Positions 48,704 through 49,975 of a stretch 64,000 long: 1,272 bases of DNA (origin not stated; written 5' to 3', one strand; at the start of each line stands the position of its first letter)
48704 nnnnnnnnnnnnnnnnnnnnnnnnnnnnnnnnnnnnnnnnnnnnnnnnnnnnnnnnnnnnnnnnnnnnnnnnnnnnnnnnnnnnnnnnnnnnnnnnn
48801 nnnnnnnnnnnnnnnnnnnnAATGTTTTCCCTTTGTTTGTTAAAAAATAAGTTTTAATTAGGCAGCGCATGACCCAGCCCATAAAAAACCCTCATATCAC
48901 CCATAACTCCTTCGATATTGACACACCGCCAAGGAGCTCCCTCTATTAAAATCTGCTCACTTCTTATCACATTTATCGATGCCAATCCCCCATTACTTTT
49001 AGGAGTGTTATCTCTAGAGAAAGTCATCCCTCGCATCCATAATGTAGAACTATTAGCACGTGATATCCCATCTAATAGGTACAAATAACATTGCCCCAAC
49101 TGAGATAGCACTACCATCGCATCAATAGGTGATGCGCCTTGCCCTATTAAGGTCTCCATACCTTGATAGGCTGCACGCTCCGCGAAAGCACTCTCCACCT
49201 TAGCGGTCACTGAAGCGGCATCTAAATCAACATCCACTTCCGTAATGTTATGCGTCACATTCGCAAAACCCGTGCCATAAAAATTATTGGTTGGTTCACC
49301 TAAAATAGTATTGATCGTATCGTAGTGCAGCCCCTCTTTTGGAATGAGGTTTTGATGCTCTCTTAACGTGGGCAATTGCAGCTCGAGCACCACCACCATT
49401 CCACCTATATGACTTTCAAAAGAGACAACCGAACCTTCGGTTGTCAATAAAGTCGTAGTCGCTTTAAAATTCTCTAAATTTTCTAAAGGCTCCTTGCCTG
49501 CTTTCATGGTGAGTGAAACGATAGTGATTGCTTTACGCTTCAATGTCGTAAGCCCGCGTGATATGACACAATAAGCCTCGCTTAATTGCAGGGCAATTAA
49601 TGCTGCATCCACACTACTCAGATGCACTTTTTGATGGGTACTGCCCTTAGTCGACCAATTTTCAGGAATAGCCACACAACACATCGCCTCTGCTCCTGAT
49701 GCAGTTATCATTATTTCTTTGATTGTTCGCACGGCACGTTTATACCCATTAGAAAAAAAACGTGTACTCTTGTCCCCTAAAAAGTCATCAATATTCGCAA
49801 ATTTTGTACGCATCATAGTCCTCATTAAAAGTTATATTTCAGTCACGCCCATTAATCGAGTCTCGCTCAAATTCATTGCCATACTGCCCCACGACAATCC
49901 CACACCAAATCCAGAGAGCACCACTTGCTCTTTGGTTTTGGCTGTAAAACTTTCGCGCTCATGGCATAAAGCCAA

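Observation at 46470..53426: Eight-gene ACP-SDR-ligase-ACP-KAS III-unknown-ATPase-MFS operon: an uncharacterised lipid or small-molecule pathway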

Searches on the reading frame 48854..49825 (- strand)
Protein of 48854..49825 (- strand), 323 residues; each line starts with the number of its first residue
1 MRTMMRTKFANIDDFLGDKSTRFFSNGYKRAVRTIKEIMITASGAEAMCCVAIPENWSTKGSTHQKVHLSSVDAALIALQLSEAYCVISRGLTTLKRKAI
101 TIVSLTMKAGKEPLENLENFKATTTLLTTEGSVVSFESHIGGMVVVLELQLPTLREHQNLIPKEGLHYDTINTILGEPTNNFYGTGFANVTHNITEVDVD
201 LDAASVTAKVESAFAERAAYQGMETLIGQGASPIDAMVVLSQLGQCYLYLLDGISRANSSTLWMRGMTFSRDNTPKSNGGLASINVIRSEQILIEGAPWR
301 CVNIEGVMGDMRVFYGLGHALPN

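Call 4: search_protein_families(library=pfam, proteins=[window:48854-49825:-], max_evalue=0.01)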
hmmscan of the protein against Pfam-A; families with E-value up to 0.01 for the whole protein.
window:48854-49825:- (323 aa): 1 family
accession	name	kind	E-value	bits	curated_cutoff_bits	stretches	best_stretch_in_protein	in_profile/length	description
PF05655.16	AvrD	-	3.6e-57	194.7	25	1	9-322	3-331/331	Pseudomonas avirulence D protein (AvrD)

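Call 5: search_protein_families(library=ncbifam, proteins=[window:48854-49825:-], max_evalue=0.01)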
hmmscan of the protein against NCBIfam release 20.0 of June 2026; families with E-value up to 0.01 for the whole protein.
window:48854-49825:- (323 aa): 0 families

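Call 12: find_homologous_proteins(query=window:48854-49825:-, max_evalue=0.001)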
Query window:48854-49825:- (323 aa): 11 proteins with E <= 0.001 among 1737 candidates.
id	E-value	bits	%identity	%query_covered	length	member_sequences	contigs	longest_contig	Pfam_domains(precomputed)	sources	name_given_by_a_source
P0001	3.1e-207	704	99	99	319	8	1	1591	PF05655.17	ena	-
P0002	1.1e-141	489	69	99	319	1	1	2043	PF05655.17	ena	-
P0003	9.1e-131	453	65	98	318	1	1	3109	PF05655.17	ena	-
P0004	1.5e-127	443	63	98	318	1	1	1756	PF05655.17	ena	-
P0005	5.5e-117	408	60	98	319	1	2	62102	PF05655.17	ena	-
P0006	8.9e-106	371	55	99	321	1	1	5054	PF05655.17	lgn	-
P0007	1.9e-103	364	54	98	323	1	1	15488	PF05655.17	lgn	-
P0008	2.7e-102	360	51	99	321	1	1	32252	PF05655.17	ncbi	-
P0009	8.4e-101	355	53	99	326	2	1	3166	PF05655.17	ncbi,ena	-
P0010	2.7e-39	153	31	97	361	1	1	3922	PF05655.17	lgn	-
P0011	3.0e-33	133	32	97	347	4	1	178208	PF05655.17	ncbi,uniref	ncbi:AvrD family protein [Streptomyces sp. NPDC057027]|uniref:AvrD family protein n=1 Tax=Streptomyc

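Call 13: find_encoding_contigs(protein=P0005, flank=10000, max_places=3)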
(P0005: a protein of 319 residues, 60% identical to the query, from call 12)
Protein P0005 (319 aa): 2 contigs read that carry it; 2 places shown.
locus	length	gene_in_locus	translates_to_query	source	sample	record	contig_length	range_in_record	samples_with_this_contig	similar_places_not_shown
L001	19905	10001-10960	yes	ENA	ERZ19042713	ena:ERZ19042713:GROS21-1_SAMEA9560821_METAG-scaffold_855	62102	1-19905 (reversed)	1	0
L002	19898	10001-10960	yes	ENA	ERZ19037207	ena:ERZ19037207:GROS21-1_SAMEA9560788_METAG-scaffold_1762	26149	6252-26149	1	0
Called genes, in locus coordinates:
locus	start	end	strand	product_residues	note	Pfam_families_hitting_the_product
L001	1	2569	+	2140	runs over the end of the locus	PF00668:Condensation, PF00501:AMP-binding, PF13193:AMP-binding_C (faint), PF00550:PP-binding, PF00668:Condensation, PF00501:AMP-binding, PF00550:PP-binding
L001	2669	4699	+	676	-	PF00109:ketoacyl-synt, PF02801:Ketoacyl-synt_C, PF16197:KAsynt_C_assoc, PF22621:CurL-like_PKS_C, PF22336:RhiE-like_linker, PF00550:PP-binding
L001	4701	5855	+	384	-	PF13649:Methyltransf_25 (faint), PF13489:Methyltransf_23, PF08241:Methyltransf_11 (weak), PF08242:Methyltransf_12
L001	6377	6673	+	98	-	-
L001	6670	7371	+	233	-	PF00106:adh_short, PF01370:Epimerase (weak), PF08659:KR (faint), PF13561:adh_short_C2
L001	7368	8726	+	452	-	PF00501:AMP-binding, PF13193:AMP-binding_C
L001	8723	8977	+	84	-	-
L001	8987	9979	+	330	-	PF08545:ACP_syn_III, PF08541:ACP_syn_III_C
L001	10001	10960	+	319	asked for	PF05655:AvrD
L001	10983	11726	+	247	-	PF13521:AAA_28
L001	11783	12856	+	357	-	-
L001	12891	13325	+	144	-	-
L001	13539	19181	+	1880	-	PF00226:DnaJ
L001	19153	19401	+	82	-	-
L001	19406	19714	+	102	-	-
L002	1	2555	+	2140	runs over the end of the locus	PF00668:Condensation, PF00501:AMP-binding, PF13193:AMP-binding_C (faint), PF00550:PP-binding, PF00668:Condensation, PF00501:AMP-binding, PF00550:PP-binding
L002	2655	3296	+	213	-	-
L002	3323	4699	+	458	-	PF00109:ketoacyl-synt (weak), PF02801:Ketoacyl-synt_C, PF16197:KAsynt_C_assoc, PF22336:RhiE-like_linker, PF22621:CurL-like_PKS_C, PF00550:PP-binding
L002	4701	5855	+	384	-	PF13649:Methyltransf_25 (faint), PF13489:Methyltransf_23, PF08241:Methyltransf_11 (weak), PF08242:Methyltransf_12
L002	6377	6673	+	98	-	-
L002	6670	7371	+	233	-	PF00106:adh_short, PF01370:Epimerase (weak), PF08659:KR (faint), PF13561:adh_short_C2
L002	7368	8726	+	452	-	PF00501:AMP-binding, PF13193:AMP-binding_C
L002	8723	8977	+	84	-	-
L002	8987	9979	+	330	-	PF08545:ACP_syn_III, PF08541:ACP_syn_III_C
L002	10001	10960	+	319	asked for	PF05655:AvrD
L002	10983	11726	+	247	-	PF13521:AAA_28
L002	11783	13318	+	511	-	PF00083:Sugar_tr (weak), PF07690:MFS_1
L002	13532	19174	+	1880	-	PF00226:DnaJ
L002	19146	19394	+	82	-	-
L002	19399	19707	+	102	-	-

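Call 14: find_encoding_contigs(protein=P0008, flank=10000, max_places=3)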
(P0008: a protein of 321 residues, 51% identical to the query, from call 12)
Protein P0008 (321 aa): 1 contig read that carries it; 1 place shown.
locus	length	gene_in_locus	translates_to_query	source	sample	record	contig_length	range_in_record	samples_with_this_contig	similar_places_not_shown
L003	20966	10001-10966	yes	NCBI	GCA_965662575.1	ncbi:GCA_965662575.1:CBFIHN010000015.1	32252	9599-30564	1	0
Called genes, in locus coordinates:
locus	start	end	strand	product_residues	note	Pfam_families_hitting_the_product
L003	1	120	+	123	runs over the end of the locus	PF02962:CHMI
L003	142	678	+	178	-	PF06041:DUF924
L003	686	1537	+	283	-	-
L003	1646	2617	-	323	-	PF13546:DDE_5, PF01609:DDE_Tnp_1, PF04693:DDE_Tnp_2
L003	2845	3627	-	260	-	PF00106:adh_short, PF08659:KR, PF13561:adh_short_C2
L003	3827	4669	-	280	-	PF03171:2OG-FeII_Oxy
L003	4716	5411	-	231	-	PF02592:Vut_1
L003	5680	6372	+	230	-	PF00702:Hydrolase, PF08282:Hydrolase_3 (faint), PF12710:HAD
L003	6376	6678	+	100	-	-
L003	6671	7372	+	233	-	PF00106:adh_short, PF01370:Epimerase, PF13561:adh_short_C2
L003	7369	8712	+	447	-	PF00501:AMP-binding, PF13193:AMP-binding_C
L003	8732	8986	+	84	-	-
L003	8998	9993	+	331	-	PF08545:ACP_syn_III, PF08541:ACP_syn_III_C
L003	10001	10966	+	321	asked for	PF05655:AvrD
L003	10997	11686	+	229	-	PF13521:AAA_28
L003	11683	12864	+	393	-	PF07690:MFS_1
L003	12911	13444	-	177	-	-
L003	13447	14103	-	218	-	PF01381:HTH_3 (weak), PF13443:HTH_26, PF13560:HTH_31 (faint), PF00717:Peptidase_S24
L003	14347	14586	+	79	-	-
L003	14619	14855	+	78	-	-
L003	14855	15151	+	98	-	-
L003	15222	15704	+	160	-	PF05638:T6SS_HCP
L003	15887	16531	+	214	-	-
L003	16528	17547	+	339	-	PF01764:Lipase_3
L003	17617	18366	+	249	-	PF00106:adh_short, PF08659:KR, PF13561:adh_short_C2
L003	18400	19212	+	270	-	PF01135:PCMT, PF01209:Ubie_methyltran, PF13489:Methyltransf_23, PF05175:MTS, PF13847:Methyltransf_31, PF08241:Methyltransf_11, PF08242:Methyltransf_12, PF13649:Methyltransf_25, +3 more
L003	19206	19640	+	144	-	PF13673:Acetyltransf_10, PF00583:Acetyltransf_1, PF13508:Acetyltransf_7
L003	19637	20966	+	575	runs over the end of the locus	PF01425:Amidase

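Call 15: find_encoding_contigs(protein=P0007, flank=10000, max_places=3)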
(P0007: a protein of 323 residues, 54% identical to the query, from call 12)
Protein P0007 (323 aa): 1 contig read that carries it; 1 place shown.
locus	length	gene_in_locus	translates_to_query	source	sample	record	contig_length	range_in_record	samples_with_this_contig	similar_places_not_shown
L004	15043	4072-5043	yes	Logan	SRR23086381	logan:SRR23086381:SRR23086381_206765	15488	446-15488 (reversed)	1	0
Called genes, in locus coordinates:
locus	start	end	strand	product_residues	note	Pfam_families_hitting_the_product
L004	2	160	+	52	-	?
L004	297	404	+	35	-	-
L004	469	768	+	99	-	-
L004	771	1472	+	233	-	PF00106:adh_short, PF01370:Epimerase (weak), PF13561:adh_short_C2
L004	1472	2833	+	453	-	PF00501:AMP-binding, PF13193:AMP-binding_C (weak)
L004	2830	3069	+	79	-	-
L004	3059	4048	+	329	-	PF08545:ACP_syn_III, PF08541:ACP_syn_III_C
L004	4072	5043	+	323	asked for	PF05655:AvrD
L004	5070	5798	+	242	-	PF13521:AAA_28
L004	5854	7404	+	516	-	PF07690:MFS_1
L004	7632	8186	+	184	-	PF01648:ACPS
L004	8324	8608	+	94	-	PF01361:Tautomerase (faint), PF14552:Tautomerase_2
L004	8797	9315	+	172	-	PF01161:PBP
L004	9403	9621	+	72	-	-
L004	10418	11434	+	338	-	PF00248:Aldo_ket_red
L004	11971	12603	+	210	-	PF01381:HTH_3, PF13443:HTH_26, PF13560:HTH_31 (weak), PF00717:Peptidase_S24 (weak)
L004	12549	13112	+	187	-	-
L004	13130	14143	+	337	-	PF02592:Vut_1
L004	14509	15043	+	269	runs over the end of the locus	-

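Call 17: find_related_loci(query=A1, collection=genome_contigs, flank=10000)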
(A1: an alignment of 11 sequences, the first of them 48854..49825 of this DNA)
Query A1 (323 aa) in genome_contigs; peptide patterns used: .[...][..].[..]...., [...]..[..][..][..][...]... (x = any residue, [..] = any of these).
58 stretches matched a pattern; 10 encode a relative of the query (tblastn E <= 1e-3); 10 distinct loci.
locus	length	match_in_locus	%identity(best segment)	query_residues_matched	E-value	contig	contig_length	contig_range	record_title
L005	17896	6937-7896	62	4-323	2e-138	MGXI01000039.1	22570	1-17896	MAG: Gammaproteobacteria bacterium GWF2_41_13 gwf2_scaffold_2820, whole genome shotgun sequence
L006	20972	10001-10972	51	2-323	8e-114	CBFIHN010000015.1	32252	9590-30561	MAG: Gammaproteobacteria bacterium isolate Co_bin_819_indstr genome assembly, contig: Co_bin_819_indstr_c16, whole genom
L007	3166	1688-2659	53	4-323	3e-115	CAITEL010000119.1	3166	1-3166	MAG: uncultured Neisseriaceae bacterium isolate Umea_bin-01906 genome assembly, contig: bin-01906:119/422, whole genome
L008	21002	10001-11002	30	4-319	8e-38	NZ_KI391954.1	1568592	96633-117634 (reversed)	Segniliparus rugosus ATCC BAA-974 acqcO-supercont2.2, whole genome shotgun sequence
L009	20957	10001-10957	31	11-322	9e-36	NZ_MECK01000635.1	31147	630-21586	Streptomyces sp. CBMA123 CBMA123_92, whole genome shotgun sequence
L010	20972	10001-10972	31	10-323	3e-35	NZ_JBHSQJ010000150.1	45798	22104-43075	Streptacidiphilus monticola strain CGMCC 4.7427 soapdenovo_K_39_150, whole genome shotgun sequence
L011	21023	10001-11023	29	1-323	5e-39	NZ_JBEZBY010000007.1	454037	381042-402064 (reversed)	Streptomyces sp. NPDC042319 NPDC042319_32_A1.ctg-0007, whole genome shotgun sequence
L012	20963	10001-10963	30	10-323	3e-33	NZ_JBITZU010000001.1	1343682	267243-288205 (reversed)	Kitasatospora sp. NPDC052896 NPDC052896_409_D12.ctg-0001, whole genome shotgun sequence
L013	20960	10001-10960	30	11-323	1e-32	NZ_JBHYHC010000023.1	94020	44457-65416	Umezawaea sp. NPDC059074 NPDC059074_T45_D1.ctg-0023, whole genome shotgun sequence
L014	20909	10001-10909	27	9-309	6e-26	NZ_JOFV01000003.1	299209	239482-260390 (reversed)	Oerskovia turbata strain NRRL B-8019 contig3.1, whole genome shotgun sequence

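Call 28: search_solved_structures(query=window:48854-49825:-, max_evalue=1)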
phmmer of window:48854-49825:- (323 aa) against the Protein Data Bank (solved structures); distinct sequences matched with E-value up to 1: 1.
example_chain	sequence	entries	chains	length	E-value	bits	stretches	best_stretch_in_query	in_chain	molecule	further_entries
8g2z_0F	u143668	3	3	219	0.44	12.6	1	123-188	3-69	CFAM166C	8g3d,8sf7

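Call 36: predict_structure(alignment_id=A1)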
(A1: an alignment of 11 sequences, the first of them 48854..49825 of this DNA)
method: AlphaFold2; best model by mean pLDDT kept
length: 323 residues; sequences in the alignment: 11
mean_pLDDT: 82.5   pTM: 0.86
mean pLDDT of the five models: 82.5, 81.3, 81.1, 80.4, 75.1
residues with pLDDT >= 90: 130; 70-90: 129; 50-70: 58; < 50: 6
segments of 3 or more residues with pLDDT < 50: 1-3, 25-27
pLDDT, mean of each block of 10 residues (from residue 1): 71 76 54 92 96 74 78 90 92 81 90 89 94 94 93 72 92 78 62 89 94 68 59 83 90 78 86 62 94 89 91 89 80
secondary structure, 60 per line:
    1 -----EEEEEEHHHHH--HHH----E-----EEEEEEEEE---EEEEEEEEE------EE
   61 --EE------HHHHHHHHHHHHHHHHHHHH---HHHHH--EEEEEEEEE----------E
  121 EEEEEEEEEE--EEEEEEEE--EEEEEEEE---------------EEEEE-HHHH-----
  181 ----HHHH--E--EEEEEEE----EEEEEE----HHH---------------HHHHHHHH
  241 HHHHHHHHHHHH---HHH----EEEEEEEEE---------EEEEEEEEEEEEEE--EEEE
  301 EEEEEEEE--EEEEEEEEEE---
elements in order: E6-11 H12-16 E32-40 E44-52 H71-90 H94-98 E101-109 E120-130 E133-140 E143-150 E166-170 H172-175 H185-188 E194-200 E205-210 H233-252 E263-271 E281-294 E297-308 E311-320

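Call 39: fold_search(model_id=the predicted structure, library=pdb)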
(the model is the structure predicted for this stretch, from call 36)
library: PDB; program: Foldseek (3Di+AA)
matches with E <= 10: 1789; with E <= 0.001: 153
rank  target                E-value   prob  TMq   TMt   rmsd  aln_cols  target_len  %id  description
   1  3bbj_B                1.4e-08  1.00  0.37  0.42  12.2       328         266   12  CRYSTAL STRUCTURE OF A PUTATIVE THIOESTERASE II (TFU_2367) FROM THERMOBIFIDA FUSCA YX AT 2.45 A RESOLUTION (released 2007-11-20)
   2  1c8u_A                1.3e-07  1.00  0.37  0.41  14.8       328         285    8  CRYSTAL STRUCTURE OF THE E.COLI THIOESTERASE II, A HOMOLOGUE OF THE HUMAN NEF-BINDING ENZYME (released 2000-07-14)
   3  3rqb_A                2.1e-07  1.00  0.40  0.47  14.0       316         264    8  Crystal Structure of Conserved Protein of Unknown Function with Hot dog Fold from Alicyclobacillus acidocaldarius (released 2011-05-18)
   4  3bbj_A                2.4e-07  1.00  0.36  0.41  13.2       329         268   11  CRYSTAL STRUCTURE OF A PUTATIVE THIOESTERASE II (TFU_2367) FROM THERMOBIFIDA FUSCA YX AT 2.45 A RESOLUTION (released 2007-11-20)
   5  4moc                  6.0e-07  1.00  0.41  0.48   9.6       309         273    9  Human Acyl-coenzyme A Thioesterase 12 (released 2014-07-16)
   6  4r4u_C                6.3e-07  1.00  0.41  0.47  13.4       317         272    7  Crystal structure of acyl-CoA thioesterase tesB from Yersinia pestis in complex with coenzyme A (released 2015-04-15)
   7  5bp3_A                6.3e-07  1.00  0.38  0.42  13.7       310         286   11  Dehydratase domain (DH) of a mycocerosic acid synthase-like (MAS-like) PKS, crystal form 2 (released 2016-03-09)
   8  3cjy                  6.7e-07  1.00  0.38  0.45  13.6       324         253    7  Crystal structure of putative thioesterase (YP_496845.1) from Novosphingobium aromaticivorans DSM 12444 at 1.70 A resolu (released 2008-04-01)
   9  3rqb_B                1.1e-06  1.00  0.41  0.48  13.8       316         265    8  Crystal Structure of Conserved Protein of Unknown Function with Hot dog Fold from Alicyclobacillus acidocaldarius (released 2011-05-18)
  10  3rd7_B                1.2e-06  1.00  0.39  0.44  13.1       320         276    9  Crystal structure of acyl-coa thioesterase from mycobacterium avium (released 2011-06-08)
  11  4r9z_A                1.4e-06  1.00  0.44  0.56  11.7       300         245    7  Mycobacterium avium subs paratuberculosis tesB protein MAP1729c (released 2014-10-08)
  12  3rd7_A                1.9e-06  1.00  0.38  0.43  13.2       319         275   10  Crystal structure of acyl-coa thioesterase from mycobacterium avium (released 2011-06-08)
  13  2own_A                2.3e-06  1.00  0.42  0.51  12.0       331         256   10  Crystal structure of oleoyl thioesterase (putative) (NP_784467.1) from Lactobacillus plantarum at 2.00 A resolution (released 2007-02-27)
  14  6ql9_J                2.4e-06  1.00  0.36  0.08  22.0       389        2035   10  Structure of Fatty acid synthase complex from Saccharomyces cerevisiae at 2.9 Angstrom (released 2020-03-18)
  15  4mob                  2.7e-06  1.00  0.40  0.40  13.0       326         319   10  Acyl-Coenzyme A thioesterase 12 in complex with ADP (released 2014-07-16)
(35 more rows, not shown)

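Call 65: list_cluster_members(proteins=[P0012, P0132, window:48854-49813:-])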
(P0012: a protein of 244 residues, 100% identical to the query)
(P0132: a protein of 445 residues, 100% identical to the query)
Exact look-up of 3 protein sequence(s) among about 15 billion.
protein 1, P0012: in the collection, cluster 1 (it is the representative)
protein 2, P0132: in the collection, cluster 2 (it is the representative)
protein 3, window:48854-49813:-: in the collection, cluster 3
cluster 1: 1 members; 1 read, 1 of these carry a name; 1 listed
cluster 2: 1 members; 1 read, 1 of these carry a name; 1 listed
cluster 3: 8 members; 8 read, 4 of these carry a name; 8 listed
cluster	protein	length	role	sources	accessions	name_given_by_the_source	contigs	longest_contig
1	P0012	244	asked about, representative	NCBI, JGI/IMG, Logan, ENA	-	nicotinamide riboside kinase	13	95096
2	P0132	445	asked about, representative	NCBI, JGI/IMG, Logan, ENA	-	acyl-CoA synthetase (AMP-forming)/AMP-acid ligase II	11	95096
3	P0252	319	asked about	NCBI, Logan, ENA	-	-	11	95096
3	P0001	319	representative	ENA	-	-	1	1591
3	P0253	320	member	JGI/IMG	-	hypothetical protein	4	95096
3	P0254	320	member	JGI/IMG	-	hypothetical protein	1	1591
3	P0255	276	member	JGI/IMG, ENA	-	hypothetical protein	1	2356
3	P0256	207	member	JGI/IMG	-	hypothetical protein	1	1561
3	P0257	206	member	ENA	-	-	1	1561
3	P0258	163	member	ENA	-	-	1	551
